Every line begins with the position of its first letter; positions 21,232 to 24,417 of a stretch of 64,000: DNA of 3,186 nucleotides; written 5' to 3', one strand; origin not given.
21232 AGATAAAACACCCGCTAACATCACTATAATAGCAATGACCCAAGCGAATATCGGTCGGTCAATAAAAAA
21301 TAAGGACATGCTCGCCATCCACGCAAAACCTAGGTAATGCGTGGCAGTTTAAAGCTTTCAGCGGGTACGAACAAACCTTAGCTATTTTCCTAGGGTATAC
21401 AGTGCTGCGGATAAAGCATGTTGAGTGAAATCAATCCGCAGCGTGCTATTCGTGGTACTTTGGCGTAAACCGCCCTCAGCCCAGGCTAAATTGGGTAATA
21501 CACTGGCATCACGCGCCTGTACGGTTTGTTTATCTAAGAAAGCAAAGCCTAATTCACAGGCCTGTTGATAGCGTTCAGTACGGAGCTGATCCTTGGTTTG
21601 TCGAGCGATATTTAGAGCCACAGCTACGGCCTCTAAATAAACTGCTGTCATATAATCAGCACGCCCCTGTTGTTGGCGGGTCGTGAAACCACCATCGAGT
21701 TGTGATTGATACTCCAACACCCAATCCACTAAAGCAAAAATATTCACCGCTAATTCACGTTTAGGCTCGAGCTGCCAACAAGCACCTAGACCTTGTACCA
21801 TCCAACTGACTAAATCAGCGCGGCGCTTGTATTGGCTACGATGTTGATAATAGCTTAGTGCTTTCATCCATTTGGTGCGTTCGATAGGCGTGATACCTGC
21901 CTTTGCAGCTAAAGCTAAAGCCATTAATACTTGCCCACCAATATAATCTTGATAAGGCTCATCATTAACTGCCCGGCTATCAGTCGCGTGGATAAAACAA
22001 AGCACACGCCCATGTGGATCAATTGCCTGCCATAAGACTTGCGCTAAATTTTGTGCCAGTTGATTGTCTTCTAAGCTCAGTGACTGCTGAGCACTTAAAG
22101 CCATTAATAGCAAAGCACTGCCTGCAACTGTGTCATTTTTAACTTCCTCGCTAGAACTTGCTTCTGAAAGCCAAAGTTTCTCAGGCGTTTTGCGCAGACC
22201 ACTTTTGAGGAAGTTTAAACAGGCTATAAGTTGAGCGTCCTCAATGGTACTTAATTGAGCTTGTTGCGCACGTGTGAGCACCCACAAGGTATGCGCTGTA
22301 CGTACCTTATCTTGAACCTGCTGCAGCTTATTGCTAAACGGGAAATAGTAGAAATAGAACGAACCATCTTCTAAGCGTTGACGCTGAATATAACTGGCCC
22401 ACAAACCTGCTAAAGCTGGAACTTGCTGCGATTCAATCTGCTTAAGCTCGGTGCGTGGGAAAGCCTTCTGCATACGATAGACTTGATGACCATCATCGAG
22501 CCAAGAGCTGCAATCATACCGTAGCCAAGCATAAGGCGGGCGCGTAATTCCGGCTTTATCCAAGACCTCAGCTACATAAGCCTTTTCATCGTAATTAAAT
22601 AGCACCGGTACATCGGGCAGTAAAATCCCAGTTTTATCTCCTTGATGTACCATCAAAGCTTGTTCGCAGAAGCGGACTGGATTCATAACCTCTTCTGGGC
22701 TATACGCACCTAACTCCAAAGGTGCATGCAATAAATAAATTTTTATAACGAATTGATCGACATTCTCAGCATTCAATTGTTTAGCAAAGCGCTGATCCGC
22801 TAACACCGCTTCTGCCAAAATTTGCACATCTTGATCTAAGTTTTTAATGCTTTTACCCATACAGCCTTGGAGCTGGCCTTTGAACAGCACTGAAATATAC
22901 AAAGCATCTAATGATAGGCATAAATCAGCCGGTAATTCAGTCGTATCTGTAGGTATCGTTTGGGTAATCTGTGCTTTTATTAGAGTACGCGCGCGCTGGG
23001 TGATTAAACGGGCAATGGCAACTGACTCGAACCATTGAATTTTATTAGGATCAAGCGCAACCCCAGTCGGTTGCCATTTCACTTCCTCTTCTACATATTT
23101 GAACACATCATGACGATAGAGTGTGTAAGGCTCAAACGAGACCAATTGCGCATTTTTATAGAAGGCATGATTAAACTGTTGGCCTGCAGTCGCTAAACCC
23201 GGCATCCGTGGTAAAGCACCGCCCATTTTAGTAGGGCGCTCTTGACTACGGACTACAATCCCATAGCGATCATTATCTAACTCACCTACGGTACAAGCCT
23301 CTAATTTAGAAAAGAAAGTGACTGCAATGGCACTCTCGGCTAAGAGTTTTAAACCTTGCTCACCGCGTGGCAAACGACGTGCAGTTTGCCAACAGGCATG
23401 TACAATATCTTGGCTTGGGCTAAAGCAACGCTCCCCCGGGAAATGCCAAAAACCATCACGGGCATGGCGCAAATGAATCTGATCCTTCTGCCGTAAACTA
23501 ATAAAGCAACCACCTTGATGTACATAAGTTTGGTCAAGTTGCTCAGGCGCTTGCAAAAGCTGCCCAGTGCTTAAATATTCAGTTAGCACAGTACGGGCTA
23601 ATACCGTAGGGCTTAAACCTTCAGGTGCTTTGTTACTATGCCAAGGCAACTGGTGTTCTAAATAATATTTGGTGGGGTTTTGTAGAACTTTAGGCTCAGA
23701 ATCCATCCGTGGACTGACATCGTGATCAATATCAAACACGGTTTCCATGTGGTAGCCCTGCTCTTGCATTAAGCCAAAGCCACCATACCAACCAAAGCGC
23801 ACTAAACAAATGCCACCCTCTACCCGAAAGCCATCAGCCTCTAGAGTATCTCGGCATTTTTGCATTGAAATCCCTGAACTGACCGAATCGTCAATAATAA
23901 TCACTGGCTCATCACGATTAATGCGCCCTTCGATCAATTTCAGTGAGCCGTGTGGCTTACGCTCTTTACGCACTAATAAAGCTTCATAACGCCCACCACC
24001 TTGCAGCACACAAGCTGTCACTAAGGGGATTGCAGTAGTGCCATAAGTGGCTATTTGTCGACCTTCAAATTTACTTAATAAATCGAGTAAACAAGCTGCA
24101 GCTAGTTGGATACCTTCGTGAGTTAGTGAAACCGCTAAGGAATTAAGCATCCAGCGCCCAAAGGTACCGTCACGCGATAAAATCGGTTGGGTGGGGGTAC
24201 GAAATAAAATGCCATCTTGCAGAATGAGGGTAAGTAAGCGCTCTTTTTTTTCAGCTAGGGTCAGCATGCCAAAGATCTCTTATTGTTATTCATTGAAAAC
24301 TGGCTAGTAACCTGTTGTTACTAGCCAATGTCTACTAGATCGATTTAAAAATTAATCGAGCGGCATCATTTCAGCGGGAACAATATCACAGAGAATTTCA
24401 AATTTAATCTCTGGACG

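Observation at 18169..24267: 961-aa PRTase / double AMMECR1 / alpha-toroid fusion protein sitting where an RND adaptor gene should be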

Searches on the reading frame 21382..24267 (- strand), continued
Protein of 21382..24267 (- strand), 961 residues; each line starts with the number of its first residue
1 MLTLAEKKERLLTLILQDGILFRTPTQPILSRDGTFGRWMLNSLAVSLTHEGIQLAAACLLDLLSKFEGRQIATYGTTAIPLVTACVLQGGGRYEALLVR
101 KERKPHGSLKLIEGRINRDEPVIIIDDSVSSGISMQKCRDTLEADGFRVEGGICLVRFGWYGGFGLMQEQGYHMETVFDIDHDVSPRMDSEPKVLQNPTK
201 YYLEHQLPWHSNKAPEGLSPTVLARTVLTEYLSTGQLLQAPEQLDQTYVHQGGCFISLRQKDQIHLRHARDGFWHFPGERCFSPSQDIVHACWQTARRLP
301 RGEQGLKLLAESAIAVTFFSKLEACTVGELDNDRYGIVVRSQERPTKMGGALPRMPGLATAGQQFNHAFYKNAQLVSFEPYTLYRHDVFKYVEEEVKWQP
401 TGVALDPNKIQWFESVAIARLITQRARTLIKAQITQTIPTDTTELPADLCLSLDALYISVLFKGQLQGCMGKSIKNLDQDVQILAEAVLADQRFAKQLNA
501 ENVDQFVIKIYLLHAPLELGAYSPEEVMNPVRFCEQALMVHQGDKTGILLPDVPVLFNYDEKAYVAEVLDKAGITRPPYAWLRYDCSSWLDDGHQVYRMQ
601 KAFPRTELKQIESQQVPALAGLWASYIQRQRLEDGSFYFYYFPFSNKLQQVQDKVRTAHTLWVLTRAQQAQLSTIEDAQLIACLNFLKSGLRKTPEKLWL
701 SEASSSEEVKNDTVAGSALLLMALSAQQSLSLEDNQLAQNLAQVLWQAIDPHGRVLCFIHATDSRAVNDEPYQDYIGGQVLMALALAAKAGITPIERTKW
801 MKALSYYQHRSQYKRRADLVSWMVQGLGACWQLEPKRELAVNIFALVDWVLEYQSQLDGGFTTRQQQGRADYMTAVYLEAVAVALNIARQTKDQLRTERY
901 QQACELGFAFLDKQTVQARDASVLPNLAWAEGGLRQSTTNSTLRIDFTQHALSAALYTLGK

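Call 37: search_solved_structures(query=A1, max_evalue=1)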
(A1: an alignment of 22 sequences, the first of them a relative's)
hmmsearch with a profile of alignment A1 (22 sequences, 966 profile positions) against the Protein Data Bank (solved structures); distinct sequences matched with E-value up to 1: 23.
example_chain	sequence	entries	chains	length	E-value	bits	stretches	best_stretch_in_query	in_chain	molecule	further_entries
1vaj_A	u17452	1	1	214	5.2e-15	57.5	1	471-586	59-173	Hypothetical protein PH0010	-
2wns_A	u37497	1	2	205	1.5e-14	56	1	89-204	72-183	OROTATE PHOSPHORIBOSYLTRANSFERASE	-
1zq7_A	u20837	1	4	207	1.1e-13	53.2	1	446-584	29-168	Hypothetical protein MM0484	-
2p1z_A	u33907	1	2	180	1.8e-10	42.5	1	17-167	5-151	Phosphoribosyltransferase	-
3qw4_B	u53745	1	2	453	3.3e-10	41.6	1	65-191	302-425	UMP synthase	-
1wsc_A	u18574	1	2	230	3.8e-10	41.4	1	463-584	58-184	Hypothetical protein ST0229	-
5hkf_A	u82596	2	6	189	9.2e-09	36.9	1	18-167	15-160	Orotate phosphoribosyltransferase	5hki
5hkl_A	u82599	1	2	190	9.3e-09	36.8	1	18-167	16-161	Orotate phosphoribosyltransferase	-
3m3h_A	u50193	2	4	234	1.8e-07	32.6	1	17-177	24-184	Orotate phosphoribosyltransferase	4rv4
2yzk_A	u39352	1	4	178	5e-06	27.8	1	110-171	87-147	Orotate phosphoribosyltransferase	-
3dez_A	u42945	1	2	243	0.0001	23.4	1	109-170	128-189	Orotate phosphoribosyltransferase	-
2aee_A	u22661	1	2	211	0.00017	22.8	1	109-185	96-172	Orotate phosphoribosyltransferase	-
2pry_A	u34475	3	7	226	0.0012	19.9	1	110-164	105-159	Orotate phosphoribosyltransferase 1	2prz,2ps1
4wml_A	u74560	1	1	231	0.0013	19.8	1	110-164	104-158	Orotate phosphoribosyltransferase 1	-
4wn3_A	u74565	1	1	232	0.0013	19.8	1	110-164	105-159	Orotate phosphoribosyltransferase 1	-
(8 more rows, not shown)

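Call 55: predict_structure(alignment_id=A1)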
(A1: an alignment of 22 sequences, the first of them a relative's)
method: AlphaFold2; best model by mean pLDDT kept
length: 961 residues; sequences in the alignment: 22
mean_pLDDT: 87.1   pTM: 0.86
mean pLDDT of the five models: 87.1, 86.9, 85.2, 82.2, 80.9
residues with pLDDT >= 90: 573; 70-90: 305; 50-70: 57; < 50: 26
segments of 3 or more residues with pLDDT < 50: 23-44, 764-766
pLDDT, mean of each block of 10 residues (from residue 1): 87 78 48 43 61 92 90 87 92 90 61 86 84 85 86 82 76 86 77 74 76 95 97 94 93 91 68 85 93 89 94 93 94 92 84 86 91 82 92 82 77 91 94 87 83 93 91 93 93 82 93 89 89 92 91 93 94 91 93 92 78 83 95 93 91 90 94 86 95 91 76 92 93 95 94 86 52 84 96 94 87 76 93 93 93 92 81 94 96 96 95 93 93 94 95 94 79
secondary structure, 60 per line:
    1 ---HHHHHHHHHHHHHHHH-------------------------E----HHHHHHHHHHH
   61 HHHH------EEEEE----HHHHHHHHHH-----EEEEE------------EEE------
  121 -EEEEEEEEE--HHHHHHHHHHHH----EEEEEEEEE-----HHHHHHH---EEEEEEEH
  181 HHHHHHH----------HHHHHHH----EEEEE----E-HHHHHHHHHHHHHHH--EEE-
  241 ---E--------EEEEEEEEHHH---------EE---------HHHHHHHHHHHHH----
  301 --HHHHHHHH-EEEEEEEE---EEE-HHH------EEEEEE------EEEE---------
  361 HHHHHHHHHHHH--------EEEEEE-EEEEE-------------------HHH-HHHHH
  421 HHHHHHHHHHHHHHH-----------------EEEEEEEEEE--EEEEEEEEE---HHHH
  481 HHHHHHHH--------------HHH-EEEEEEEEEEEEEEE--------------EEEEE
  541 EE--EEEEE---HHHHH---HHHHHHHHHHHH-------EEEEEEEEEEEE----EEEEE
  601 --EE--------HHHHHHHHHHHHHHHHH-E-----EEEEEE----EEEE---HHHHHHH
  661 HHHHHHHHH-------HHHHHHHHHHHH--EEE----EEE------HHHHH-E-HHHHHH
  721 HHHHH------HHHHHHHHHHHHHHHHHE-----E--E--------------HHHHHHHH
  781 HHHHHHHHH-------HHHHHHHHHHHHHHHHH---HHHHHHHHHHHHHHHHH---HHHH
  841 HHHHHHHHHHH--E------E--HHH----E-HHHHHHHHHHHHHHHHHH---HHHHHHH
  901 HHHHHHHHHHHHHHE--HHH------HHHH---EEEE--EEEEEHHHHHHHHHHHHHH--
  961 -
elements in order (helices of 4 or more, strands of 3 or more residues): H4-19 H50-64 E71-75 H80-89 E95-99 E112-114 E122-130 H133-144 E149-157 H163-169 E173-179 H180-187 H198-204 E209-213 H220-234 E237-239 E253-260 H284-296 H303-310 E312-319 E323-325 E336-341 E348-351 H361-372 E381-386 E388-392 H416-435 E453-462 E465-473 H477-488 E507-521 E536-542 E545-549 H553-557 H561-572 E580-591 E596-600 H613-629 E637-642 E647-650 H654-669 H677-688 E691-693 E698-700 H707-711 H715-725 H732-748 H773-789 H797-813 H817-833 H837-851 H873-890 H894-914 H927-930 E934-937 E940-944 H945-958

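Call 58: fold_search(model_id=the predicted structure, library=pdb)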
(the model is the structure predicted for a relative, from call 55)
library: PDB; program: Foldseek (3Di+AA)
matches with E <= 10: 1045; with E <= 0.001: 155
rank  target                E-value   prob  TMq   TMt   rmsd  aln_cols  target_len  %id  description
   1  1zq7_A                1.8e-09  1.00  0.16  0.60   4.9       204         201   19  X-Ray Crystal Structure of Protein Q8PZK8 from Methanosarcina mazei. Northeast Structural Genomics Consortium Target M (released 2005-05-31)
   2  1zq7_B                3.1e-09  1.00  0.16  0.58   5.1       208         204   18  X-Ray Crystal Structure of Protein Q8PZK8 from Methanosarcina mazei. Northeast Structural Genomics Consortium Target M (released 2005-05-31)
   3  1vaj                  9.8e-09  1.00  0.18  0.76   3.4       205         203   21  Crystal Structure of Uncharacterized Protein PH0010 From Pyrococcus horikoshii (released 2005-01-25)
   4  1wsc_A                6.0e-08  1.00  0.16  0.52   5.6       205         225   19  Crystal structure of ST0229, function unknown protein from Sulfolobus tokodaii (released 2005-11-08)
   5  1wsc_B                9.7e-08  1.00  0.16  0.52   6.1       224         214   18  Crystal structure of ST0229, function unknown protein from Sulfolobus tokodaii (released 2005-11-08)
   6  5hki_A                3.7e-07  1.00  0.16  0.78   3.6       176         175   19  Crystal structure of Mycobacterium tuberculosis H37Rv orotate phosphoribosyltransferase in complex with Fe(III) dicitr (released 2017-01-25)
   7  4v1s_A                7.2e-07  1.00  0.26  0.60   5.5       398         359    8  Structure of the GH76 alpha-mannanase BT2949 from Bacteroides thetaiotaomicron (released 2015-02-11)
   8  2wns_A                8.7e-07  1.00  0.15  0.66   4.0       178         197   22  Human Orotate phosphoribosyltransferase (OPRTase) domain of Uridine 5' -monophosphate synthase (UMPS) in complex with  (released 2009-08-11)
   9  2wns_B                9.2e-07  1.00  0.16  0.69   3.5       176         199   24  Human Orotate phosphoribosyltransferase (OPRTase) domain of Uridine 5' -monophosphate synthase (UMPS) in complex with  (released 2009-08-11)
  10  8paj_B                9.6e-07  1.00  0.24  0.60   7.9       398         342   16  Crystal Structure of a Squalene-Hopene cyclase from Archangium gephyra (released 2024-06-26)
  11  8pak_B                1.5e-06  1.00  0.24  0.61   7.6       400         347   16  Crystal Structure of a Squalene-Hopene Cyclase from Cystobacter fuscus (released 2024-06-26)
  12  5hki_B                1.8e-06  1.00  0.16  0.80   3.1       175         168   18  Crystal structure of Mycobacterium tuberculosis H37Rv orotate phosphoribosyltransferase in complex with Fe(III) dicitr (released 2017-01-25)
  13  4v1r_A                2.3e-06  1.00  0.26  0.62   5.4       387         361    8  Structure of a selenomethionine derivative of the GH76 alpha- mannanase BT2949 Bacteroides thetaiotaomicron (released 2015-02-11)
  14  2ps1_A                2.9e-06  1.00  0.17  0.66   4.1       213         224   17  S. cerevisiae orotate phosphoribosyltransferase complexed with orotic acid and PRPP (released 2008-01-15)
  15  4rv4_B                3.5e-06  1.00  0.15  0.62   4.1       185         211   20  2.65 Angstrom Resolution Crystal Structure of an orotate phosphoribosyltransferase from Bacillus anthracis str. 'Ames  (released 2014-12-17)
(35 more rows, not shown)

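Call 67: search_protein_representatives(alignment_id=A1)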
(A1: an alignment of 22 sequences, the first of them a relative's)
Query: 22 sequences, 966 profile positions. Proteins with E-value up to 0.001 (for the whole library): 9573; up to 1e-10: 2368; up to 1e-30: 571. The best 150 are listed.
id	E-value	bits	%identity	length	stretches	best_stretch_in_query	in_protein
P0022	0.0e+00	1694.1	-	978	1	2-963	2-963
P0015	0.0e+00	1533.8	-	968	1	13-962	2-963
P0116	0.0e+00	1513.2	-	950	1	12-959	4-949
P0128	0.0e+00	1171.3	-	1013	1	17-959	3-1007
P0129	0.0e+00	1161.0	-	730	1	178-907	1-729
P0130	0.0e+00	1160.0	-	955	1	14-961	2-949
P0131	0.0e+00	1099.1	-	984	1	17-959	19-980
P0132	0.0e+00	1071.7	-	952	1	13-957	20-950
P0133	0.0e+00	1040.2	-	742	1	12-736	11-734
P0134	0.0e+00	1032.7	-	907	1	51-957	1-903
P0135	0.0e+00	1027.3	-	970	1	18-956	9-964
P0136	8.3e-296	1000.2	-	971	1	17-958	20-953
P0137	2.4e-294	995.4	-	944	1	14-957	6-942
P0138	9.5e-294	993.4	-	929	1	9-958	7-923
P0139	2.6e-284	962.1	-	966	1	19-960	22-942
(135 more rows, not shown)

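Call 93: search_dna_similar(query=window:21385-24267:-, collection=plasmids, mode=protein, max_rows=10)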
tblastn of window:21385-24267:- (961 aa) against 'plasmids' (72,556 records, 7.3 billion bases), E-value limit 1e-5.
Records with a match: 1; places in all: 1; records where one place covers at least 80% of the query: 0.
Best place of each record, by identity: <60% 1.
By first word of the organism name: Rhizobium 1.
By predicted mobility (MOB-suite, as given by PLSDB): conjugative 1.
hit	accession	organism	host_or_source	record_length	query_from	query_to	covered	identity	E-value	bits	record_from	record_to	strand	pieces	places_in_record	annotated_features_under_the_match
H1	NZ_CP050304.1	Rhizobium lusitanum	Oxytropis pumilio,cell culture,root ...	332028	773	954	19%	27.6%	8e-8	64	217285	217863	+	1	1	hypothetical protein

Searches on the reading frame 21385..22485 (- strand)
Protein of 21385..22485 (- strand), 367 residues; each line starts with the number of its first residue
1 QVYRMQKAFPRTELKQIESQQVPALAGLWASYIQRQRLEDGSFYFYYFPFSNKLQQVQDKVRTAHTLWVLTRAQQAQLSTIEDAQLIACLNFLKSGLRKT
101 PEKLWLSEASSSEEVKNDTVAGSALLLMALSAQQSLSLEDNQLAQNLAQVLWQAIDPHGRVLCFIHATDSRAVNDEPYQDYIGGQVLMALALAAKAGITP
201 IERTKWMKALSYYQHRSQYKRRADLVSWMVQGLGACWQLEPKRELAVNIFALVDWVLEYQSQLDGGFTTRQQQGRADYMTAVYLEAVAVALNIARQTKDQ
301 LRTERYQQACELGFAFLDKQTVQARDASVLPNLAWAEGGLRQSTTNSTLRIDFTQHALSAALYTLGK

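Call 52: find_homologous_proteins(query=window:21385-22485:-, max_evalue=0.001)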
Query seq(367 aa) (367 aa): 7 proteins with E <= 0.001 among 7547 candidates.
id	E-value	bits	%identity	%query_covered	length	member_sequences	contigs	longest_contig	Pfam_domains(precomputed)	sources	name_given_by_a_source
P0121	7.4e-60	221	38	98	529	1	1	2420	PF01871.23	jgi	jgi:hypothetical protein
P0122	1.2e-56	210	38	92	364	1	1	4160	-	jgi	jgi:hypothetical protein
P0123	3.1e-54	202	36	98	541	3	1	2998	PF01871.23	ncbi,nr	ncbi:MAG TPA: AMMECR1 domain-containing protein, partial [Pyrinomonadaceae bacterium]|nr:AMMECR1 dom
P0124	8.9e-48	181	41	75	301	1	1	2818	-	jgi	jgi:hypothetical protein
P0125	3.9e-44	169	39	69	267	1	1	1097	-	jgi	jgi:hypothetical protein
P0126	4.8e-42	162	43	60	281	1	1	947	-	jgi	jgi:hypothetical protein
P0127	5.8e-12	63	28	52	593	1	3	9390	PF01871.23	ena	-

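Call 61: search_protein_families(library=pfam, proteins=[window:21385-22449:-], max_evalue=10)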
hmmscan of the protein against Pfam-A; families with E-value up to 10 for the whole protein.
window:21385-22449:- (355 aa): 1 family
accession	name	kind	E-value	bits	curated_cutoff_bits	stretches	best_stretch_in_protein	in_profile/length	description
PF10735.14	DUF2526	-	3.2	8.5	25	1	104-148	16-57/77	Protein of unknown function (DUF2526)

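Call 89: find_encoding_contigs(protein=P0127, flank=8000, max_places=2)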
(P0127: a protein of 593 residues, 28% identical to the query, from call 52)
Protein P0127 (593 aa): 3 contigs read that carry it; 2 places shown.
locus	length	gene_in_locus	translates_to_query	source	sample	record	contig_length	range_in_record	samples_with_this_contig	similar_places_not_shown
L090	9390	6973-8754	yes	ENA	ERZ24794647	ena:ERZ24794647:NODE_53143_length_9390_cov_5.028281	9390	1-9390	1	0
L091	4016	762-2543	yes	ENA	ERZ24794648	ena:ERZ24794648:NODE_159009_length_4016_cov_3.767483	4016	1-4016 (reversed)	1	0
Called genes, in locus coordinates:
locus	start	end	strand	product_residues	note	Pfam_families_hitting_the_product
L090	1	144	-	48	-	?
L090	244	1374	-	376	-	PF02388:FemAB, PF13480:Acetyltransf_6, PF02388:FemAB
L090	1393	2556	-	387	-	PF01041:DegT_DnrJ_EryC1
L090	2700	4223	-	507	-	PF08245:Mur_ligase_M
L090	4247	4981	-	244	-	PF00561:Abhydrolase_1, PF00975:Thioesterase (weak), PF06342:DUF1057 (weak), PF12146:Hydrolase_4, PF12697:Abhydrolase_6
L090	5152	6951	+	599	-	PF01871:AMMECR1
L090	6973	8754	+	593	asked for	PF01871:AMMECR1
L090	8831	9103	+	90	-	-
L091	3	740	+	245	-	?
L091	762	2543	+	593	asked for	PF01871:AMMECR1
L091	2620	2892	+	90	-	-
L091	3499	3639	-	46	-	-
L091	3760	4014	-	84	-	?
